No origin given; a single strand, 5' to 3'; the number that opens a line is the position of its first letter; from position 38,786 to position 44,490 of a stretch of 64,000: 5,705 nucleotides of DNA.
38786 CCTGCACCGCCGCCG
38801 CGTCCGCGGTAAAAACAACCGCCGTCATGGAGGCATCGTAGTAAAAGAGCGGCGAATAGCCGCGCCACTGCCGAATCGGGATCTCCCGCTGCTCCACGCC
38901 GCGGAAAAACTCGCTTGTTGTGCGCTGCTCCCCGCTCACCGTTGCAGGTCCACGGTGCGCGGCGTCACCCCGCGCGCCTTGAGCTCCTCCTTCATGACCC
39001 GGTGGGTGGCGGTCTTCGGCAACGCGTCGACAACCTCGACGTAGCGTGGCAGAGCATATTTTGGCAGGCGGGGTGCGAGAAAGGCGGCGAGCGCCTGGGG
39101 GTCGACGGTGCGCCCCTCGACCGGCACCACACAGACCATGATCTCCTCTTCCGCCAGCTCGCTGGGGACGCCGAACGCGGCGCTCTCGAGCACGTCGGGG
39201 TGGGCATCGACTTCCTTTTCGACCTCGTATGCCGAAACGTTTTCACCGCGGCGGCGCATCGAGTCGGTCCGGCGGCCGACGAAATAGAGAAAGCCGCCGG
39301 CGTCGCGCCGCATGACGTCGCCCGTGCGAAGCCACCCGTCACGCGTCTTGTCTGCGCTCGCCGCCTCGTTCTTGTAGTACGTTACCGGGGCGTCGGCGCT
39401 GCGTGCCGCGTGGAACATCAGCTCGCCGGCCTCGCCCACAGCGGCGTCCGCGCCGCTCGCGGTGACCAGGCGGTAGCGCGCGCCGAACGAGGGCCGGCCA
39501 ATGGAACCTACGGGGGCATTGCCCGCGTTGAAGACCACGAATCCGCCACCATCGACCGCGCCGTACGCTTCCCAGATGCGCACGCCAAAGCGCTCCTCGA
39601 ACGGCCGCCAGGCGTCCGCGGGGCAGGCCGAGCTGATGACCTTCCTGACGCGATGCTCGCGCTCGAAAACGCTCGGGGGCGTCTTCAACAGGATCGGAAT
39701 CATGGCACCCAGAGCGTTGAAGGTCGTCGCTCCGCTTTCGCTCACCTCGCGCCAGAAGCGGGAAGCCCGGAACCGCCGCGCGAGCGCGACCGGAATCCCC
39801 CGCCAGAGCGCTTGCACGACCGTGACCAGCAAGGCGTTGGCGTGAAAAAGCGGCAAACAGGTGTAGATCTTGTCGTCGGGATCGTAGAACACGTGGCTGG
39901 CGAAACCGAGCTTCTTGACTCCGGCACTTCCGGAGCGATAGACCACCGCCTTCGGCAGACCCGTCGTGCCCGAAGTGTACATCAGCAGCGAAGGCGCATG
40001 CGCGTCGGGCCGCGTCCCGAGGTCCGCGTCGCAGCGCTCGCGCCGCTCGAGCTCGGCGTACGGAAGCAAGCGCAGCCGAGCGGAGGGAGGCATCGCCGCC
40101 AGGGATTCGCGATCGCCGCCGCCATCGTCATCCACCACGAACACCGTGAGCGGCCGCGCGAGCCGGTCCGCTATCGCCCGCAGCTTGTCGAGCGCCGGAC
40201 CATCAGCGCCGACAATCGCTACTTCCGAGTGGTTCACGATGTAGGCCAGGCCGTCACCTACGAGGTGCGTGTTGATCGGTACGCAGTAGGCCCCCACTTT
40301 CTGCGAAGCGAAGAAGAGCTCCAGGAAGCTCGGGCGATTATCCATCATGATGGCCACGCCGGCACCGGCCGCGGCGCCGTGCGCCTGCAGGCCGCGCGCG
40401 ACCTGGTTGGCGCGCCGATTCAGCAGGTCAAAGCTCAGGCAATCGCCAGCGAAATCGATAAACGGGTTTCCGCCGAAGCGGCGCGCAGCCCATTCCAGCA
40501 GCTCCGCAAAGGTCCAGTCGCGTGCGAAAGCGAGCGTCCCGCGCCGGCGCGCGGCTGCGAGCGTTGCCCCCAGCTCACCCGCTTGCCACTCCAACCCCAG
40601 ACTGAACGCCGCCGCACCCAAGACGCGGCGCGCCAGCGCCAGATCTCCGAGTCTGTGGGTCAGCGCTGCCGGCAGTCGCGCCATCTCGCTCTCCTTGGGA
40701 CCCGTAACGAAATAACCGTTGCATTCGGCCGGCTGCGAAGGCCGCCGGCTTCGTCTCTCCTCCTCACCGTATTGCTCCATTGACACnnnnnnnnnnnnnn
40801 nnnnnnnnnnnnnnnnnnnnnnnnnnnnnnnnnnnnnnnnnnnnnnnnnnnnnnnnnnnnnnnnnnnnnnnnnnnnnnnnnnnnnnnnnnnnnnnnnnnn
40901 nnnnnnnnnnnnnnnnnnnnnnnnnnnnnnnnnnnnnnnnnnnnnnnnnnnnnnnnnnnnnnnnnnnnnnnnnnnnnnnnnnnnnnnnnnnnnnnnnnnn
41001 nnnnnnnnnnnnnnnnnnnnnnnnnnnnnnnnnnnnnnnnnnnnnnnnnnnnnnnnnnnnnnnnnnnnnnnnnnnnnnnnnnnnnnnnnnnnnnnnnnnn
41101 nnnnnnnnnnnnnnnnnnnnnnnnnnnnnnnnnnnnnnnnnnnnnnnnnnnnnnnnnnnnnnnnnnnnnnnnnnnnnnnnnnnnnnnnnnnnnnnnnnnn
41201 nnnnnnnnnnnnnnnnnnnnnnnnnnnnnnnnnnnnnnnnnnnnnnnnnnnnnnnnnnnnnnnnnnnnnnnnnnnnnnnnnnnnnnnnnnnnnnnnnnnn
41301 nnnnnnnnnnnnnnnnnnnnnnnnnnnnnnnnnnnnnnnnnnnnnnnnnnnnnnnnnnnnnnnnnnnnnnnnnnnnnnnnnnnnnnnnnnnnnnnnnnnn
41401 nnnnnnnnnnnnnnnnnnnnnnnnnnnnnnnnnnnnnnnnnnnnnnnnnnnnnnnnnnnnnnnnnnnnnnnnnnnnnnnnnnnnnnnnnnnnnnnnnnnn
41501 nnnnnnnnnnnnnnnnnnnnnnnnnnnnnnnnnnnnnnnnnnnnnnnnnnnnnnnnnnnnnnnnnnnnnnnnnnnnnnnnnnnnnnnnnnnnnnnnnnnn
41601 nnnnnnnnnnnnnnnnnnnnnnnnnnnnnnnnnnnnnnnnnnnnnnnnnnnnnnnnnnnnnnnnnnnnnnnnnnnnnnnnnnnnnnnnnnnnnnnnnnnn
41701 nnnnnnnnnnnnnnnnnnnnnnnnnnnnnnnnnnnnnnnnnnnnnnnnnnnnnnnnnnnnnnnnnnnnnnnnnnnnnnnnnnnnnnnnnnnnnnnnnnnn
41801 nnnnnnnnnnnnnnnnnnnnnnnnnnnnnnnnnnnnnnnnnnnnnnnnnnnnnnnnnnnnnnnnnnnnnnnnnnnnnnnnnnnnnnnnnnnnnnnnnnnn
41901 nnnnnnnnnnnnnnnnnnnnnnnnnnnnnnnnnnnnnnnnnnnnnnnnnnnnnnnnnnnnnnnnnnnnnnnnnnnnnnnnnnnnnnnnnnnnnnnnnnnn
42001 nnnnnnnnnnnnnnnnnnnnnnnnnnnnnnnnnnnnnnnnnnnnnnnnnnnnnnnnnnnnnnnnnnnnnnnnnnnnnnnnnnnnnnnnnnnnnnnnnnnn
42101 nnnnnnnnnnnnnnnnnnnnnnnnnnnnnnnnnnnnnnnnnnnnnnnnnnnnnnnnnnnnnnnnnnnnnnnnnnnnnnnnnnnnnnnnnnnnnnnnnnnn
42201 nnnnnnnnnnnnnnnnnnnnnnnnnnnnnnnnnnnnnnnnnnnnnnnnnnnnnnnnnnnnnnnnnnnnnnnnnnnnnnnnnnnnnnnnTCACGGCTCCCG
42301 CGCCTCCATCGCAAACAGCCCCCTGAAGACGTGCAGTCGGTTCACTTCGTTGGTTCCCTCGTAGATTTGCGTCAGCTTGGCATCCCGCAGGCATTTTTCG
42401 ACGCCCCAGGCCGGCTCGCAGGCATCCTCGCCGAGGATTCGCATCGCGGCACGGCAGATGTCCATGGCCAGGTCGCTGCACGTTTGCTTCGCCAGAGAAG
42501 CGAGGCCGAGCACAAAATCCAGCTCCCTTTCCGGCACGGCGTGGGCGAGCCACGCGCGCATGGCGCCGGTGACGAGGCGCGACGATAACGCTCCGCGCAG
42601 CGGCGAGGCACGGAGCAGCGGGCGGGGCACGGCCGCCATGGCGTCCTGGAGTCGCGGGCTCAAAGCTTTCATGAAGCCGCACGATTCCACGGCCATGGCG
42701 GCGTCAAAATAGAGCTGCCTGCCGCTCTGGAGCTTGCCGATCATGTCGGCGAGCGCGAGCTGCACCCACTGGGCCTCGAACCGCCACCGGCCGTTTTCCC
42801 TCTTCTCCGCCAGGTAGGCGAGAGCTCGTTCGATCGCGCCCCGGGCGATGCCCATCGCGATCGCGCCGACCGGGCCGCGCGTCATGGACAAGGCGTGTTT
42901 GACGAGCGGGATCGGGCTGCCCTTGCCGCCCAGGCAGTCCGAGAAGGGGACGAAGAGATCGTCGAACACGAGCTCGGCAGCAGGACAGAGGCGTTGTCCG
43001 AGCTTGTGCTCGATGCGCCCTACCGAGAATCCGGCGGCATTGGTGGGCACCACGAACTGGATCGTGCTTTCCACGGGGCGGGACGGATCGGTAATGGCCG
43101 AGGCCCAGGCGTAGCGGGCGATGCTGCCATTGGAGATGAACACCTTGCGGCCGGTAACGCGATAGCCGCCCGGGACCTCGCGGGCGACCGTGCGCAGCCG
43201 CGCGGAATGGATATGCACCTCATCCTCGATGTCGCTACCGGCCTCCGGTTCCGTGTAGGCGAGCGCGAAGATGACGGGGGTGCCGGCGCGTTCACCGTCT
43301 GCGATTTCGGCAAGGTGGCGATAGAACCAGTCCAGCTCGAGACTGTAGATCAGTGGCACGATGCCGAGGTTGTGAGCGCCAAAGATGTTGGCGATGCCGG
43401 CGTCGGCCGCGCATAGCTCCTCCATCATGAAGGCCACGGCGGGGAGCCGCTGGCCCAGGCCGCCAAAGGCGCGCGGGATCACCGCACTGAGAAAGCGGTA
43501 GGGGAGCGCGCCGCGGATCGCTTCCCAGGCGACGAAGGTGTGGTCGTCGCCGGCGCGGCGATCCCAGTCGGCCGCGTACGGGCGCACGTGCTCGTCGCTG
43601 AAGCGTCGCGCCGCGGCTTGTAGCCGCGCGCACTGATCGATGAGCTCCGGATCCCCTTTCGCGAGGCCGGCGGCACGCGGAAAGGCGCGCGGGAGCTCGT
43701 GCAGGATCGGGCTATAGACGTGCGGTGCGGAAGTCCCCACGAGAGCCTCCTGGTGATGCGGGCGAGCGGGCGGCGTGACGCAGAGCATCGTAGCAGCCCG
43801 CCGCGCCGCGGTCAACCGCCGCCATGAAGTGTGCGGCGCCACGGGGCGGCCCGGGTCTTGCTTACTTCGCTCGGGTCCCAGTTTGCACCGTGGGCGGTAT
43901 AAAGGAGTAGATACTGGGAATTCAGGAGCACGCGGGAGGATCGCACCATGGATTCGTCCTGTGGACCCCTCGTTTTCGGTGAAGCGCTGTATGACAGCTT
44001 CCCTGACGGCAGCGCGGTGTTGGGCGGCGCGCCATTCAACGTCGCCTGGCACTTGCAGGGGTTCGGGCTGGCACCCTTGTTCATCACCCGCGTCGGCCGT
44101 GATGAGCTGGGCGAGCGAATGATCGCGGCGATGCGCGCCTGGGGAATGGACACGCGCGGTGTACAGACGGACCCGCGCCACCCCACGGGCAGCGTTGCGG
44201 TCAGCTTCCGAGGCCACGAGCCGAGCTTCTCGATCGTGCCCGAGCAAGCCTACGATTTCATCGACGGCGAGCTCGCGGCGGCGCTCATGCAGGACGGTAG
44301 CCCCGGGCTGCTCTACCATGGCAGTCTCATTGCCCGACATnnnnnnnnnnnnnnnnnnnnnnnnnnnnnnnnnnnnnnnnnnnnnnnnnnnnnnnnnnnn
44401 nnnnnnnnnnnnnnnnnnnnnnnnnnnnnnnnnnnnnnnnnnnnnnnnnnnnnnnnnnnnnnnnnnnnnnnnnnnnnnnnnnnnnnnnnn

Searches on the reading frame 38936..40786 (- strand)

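Call 60: search_protein_families(library=pfam, proteins=[window:38936-40786:-], max_evalue=0.00001)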
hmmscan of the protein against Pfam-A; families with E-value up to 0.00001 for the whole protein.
window:38936-40786:- (616 aa): 2 families
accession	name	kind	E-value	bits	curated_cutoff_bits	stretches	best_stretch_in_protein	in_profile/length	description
PF00501.34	AMP-binding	-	7e-60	203.3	29.9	1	97-459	1-375/384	AMP-binding enzyme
PF13193.12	AMP-binding_C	-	6.3e-14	53.1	24.5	1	521-594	1-74/76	AMP-binding enzyme C-terminal domain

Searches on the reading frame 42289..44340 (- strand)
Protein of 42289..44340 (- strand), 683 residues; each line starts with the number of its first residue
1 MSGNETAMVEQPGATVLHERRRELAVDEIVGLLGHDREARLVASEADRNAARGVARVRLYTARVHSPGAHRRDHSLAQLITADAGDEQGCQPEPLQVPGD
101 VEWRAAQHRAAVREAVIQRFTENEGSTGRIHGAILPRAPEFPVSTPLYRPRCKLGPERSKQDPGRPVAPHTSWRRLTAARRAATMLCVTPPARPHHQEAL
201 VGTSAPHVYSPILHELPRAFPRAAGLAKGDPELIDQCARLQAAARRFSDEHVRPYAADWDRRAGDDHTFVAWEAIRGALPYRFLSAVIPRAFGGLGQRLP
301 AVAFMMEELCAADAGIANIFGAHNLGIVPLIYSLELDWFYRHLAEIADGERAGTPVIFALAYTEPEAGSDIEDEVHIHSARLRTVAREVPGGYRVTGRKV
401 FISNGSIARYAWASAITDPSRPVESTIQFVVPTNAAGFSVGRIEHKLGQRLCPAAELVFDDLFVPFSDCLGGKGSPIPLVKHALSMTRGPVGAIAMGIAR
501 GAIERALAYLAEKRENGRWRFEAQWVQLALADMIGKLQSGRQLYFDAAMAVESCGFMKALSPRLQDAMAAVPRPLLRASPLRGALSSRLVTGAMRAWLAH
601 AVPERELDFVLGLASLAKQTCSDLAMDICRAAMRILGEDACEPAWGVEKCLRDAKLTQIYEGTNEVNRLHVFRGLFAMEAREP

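Call 60: search_protein_families(library=pfam, proteins=[window:42289-44340:-], max_evalue=0.00001)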
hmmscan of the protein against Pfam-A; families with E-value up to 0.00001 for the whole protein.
window:42289-44340:- (683 aa): 4 families
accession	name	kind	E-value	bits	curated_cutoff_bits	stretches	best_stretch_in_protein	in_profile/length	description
PF00441.29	Acyl-CoA_dh_1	-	1.1e-26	94.2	22.4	2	607-675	83-149/150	Acyl-CoA dehydrogenase, C-terminal domain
PF02770.24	Acyl-CoA_dh_M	-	1.6e-15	57.5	33.3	1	359-461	1-96/97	Acyl-CoA dehydrogenase, middle domain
PF02771.21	Acyl-CoA_dh_N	-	7.8e-13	49.2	22.9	1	239-332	6-94/113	Acyl-CoA dehydrogenase, N-terminal domain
PF08028.16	Acyl-CoA_dh_2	-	6e-07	30.3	22.7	0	492-551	4-65/134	Acyl-CoA dehydrogenase, C-terminal domain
